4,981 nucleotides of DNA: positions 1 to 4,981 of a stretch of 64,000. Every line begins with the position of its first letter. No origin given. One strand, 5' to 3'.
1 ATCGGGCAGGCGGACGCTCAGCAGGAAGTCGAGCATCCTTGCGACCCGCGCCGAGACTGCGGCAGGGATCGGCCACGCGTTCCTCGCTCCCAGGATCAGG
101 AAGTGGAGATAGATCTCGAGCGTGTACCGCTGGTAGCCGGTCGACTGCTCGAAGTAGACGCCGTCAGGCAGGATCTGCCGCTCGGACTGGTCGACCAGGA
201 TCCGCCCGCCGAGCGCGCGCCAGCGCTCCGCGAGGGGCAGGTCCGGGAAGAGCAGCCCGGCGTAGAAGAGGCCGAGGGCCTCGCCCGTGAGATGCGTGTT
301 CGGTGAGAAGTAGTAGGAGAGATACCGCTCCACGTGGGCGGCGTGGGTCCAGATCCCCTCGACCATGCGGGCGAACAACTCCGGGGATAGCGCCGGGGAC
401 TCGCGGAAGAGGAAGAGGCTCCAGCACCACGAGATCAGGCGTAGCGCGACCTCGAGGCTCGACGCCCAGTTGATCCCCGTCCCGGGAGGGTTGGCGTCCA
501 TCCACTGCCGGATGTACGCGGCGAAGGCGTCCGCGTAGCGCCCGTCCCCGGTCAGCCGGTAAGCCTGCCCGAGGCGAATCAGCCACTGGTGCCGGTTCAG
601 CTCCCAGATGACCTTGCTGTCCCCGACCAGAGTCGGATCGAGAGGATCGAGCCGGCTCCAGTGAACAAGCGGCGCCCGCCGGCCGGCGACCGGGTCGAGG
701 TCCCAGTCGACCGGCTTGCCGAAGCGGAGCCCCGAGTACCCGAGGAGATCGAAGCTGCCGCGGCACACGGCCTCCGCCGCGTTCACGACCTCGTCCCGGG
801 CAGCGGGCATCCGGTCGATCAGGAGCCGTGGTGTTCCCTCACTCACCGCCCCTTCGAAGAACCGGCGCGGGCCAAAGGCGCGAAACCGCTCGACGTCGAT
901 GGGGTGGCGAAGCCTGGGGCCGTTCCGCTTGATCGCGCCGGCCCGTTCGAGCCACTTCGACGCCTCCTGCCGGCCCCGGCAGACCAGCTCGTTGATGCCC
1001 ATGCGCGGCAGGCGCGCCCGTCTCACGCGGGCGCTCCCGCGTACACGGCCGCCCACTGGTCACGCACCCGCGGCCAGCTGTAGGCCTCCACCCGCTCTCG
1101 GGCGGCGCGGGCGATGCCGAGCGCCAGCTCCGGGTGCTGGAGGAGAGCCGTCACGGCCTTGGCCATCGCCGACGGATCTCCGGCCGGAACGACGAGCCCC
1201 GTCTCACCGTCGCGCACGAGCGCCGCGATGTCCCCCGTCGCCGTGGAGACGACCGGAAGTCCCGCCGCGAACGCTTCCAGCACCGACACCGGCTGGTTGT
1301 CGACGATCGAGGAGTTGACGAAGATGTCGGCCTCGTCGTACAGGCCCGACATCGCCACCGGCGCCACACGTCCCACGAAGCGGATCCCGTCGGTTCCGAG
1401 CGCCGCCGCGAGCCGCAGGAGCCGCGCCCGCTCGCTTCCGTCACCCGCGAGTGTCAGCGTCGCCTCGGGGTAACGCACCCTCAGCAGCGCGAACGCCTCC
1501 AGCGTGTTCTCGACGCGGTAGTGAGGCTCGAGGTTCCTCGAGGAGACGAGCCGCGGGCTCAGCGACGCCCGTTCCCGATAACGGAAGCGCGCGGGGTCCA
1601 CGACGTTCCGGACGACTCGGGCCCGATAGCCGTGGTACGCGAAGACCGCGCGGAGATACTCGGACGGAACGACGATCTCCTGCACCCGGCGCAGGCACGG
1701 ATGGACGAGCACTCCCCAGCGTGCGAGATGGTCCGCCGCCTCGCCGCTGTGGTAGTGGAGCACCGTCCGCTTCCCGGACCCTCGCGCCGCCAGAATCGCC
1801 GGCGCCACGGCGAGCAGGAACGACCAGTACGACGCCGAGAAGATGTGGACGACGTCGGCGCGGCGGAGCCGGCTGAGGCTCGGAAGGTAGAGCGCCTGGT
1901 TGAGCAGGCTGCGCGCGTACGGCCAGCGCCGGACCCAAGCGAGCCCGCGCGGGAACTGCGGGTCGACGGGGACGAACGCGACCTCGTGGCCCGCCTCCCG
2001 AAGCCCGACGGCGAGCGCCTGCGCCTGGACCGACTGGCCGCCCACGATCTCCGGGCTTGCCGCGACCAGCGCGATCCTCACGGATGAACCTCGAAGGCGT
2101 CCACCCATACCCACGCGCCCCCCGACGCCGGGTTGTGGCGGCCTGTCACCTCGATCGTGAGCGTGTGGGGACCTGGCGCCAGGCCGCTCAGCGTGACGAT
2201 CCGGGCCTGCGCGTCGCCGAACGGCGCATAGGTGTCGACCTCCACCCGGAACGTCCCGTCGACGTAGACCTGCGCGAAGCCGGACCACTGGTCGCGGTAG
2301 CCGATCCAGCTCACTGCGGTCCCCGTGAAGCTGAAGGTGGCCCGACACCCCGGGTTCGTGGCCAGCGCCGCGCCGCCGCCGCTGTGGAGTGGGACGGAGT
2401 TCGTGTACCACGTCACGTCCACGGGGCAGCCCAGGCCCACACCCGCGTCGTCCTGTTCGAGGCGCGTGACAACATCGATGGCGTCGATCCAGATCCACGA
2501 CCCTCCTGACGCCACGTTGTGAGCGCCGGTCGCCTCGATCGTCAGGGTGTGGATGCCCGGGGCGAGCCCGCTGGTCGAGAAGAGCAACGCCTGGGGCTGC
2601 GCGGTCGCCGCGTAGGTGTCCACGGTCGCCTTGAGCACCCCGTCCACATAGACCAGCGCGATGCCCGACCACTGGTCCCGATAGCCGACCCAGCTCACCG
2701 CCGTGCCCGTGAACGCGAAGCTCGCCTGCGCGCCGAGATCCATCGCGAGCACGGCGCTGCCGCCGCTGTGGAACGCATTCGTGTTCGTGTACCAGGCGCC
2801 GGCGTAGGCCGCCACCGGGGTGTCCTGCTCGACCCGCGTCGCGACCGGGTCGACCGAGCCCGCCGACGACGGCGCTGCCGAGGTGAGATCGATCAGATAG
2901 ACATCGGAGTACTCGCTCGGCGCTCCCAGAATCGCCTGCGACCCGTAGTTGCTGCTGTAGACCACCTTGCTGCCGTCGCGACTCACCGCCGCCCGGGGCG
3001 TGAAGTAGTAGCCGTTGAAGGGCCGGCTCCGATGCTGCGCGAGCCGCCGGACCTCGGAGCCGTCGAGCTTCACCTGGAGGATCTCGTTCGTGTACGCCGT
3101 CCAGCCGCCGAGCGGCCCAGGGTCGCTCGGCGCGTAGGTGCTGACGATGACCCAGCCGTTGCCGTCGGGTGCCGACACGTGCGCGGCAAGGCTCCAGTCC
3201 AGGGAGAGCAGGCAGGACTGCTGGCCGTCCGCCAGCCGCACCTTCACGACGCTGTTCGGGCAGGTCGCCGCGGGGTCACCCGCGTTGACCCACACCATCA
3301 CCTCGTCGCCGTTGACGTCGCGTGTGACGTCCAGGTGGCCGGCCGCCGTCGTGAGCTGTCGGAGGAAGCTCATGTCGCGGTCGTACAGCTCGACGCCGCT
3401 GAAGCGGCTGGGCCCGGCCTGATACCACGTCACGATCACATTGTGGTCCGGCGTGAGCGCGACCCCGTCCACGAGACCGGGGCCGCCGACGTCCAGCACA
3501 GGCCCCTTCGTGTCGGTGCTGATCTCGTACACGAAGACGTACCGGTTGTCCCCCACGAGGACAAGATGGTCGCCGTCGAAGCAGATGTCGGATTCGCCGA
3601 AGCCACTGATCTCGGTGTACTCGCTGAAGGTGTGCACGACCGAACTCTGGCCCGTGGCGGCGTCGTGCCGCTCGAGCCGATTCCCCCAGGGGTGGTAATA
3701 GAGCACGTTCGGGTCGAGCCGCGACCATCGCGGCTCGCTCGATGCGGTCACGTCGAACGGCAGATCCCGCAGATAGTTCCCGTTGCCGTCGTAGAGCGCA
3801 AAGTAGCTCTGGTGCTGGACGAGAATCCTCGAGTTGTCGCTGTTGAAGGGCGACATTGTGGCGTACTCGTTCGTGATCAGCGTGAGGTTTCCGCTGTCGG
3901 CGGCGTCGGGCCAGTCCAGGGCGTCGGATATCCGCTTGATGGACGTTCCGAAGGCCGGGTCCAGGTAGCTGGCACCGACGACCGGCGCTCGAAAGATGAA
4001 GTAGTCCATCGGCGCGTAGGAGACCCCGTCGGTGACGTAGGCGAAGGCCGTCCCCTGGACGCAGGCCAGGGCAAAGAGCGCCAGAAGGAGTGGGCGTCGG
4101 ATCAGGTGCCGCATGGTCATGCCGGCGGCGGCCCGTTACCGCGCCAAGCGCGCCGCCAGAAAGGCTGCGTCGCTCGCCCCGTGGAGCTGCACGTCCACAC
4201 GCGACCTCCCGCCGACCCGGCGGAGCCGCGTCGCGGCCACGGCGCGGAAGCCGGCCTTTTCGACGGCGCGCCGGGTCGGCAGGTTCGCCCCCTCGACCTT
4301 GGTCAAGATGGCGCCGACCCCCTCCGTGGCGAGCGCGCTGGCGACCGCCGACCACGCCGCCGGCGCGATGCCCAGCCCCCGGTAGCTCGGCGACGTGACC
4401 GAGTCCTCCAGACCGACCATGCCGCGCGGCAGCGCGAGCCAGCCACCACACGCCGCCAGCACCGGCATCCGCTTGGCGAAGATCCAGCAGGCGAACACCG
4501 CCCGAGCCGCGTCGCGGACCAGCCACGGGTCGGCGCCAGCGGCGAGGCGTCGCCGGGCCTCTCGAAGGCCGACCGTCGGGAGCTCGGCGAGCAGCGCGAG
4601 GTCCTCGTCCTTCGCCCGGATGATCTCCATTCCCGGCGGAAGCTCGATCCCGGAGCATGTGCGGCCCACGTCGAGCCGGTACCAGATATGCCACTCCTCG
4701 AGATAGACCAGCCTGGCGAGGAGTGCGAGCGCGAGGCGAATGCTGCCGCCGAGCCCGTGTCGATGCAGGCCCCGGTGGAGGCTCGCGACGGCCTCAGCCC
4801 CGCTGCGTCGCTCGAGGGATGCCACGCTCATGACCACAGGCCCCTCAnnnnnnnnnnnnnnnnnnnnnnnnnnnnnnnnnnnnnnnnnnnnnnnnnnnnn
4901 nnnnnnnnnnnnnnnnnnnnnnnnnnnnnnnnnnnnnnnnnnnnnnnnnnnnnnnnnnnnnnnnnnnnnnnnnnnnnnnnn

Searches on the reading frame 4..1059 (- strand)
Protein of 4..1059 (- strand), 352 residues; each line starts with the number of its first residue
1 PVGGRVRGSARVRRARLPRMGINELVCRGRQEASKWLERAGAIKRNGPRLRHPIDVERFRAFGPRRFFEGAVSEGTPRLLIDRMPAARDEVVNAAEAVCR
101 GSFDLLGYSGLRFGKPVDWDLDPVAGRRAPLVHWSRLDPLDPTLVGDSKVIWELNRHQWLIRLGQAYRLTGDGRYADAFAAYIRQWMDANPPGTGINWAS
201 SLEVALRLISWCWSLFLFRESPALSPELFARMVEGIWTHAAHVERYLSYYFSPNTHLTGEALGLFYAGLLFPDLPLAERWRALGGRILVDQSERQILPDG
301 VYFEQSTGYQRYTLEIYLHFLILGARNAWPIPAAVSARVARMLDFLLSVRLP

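Call 9: search_protein_families(library=pfam, max_evalue=0.001, proteins=[window:4-1059:-])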
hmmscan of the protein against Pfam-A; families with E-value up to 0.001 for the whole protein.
window:4-1059:- (352 aa): 2 families
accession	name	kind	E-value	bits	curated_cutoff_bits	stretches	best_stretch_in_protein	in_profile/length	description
PF16889.11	Hepar_II_III_N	-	7.6e-36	124.6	22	1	96-352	63-303/340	Heparinase II/III N-terminus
PF05426.18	Alginate_lyase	-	0.0006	19.8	22.2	0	163-347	65-266/275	Alginate lyase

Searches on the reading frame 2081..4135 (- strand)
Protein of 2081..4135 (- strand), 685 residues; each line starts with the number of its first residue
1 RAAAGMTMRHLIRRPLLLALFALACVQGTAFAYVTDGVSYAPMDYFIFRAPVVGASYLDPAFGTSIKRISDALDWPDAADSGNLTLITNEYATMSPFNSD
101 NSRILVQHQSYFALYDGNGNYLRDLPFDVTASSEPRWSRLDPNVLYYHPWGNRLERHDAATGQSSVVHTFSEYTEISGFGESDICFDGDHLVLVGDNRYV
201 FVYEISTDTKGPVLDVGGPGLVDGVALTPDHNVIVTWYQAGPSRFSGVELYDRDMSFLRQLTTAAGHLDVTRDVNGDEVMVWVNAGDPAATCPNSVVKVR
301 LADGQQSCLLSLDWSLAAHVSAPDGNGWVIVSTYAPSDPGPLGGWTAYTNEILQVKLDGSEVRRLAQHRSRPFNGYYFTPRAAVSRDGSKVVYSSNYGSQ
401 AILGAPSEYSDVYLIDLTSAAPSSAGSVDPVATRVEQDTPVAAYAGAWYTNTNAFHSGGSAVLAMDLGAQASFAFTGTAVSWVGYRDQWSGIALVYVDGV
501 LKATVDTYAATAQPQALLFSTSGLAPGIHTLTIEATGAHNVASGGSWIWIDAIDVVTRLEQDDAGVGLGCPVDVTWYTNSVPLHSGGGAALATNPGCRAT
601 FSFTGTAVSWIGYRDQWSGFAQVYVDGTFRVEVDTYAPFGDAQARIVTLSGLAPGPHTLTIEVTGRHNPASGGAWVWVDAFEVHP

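Call 9: search_protein_families(library=pfam, max_evalue=0.001, proteins=[window:2081-4135:-])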
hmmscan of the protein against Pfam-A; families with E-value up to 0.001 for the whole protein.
window:2081-4135:- (685 aa): 1 family
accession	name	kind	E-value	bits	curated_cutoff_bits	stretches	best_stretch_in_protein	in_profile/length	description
PF17996.7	CE2_N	-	2.1e-09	37.8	27.9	1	591-661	14-80/108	Carbohydrate esterase 2 N-terminal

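Call 11: search_protein_families(library=ncbifam, max_evalue=0.00001, proteins=[window:2081-4135:-])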
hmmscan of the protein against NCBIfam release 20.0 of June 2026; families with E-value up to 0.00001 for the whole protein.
window:2081-4135:- (685 aa): 0 families

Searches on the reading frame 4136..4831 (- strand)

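Call 72: search_protein_families(library=pfam, max_evalue=0.001, proteins=[window:4136-4831:-])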
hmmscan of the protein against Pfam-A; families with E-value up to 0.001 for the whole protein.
window:4136-4831:- (231 aa): 1 family
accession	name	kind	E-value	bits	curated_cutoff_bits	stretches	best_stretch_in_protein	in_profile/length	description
PF00583.31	Acetyltransf_1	-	4.4e-07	30.6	20.7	1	113-195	32-116/116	Acetyltransferase (GNAT) family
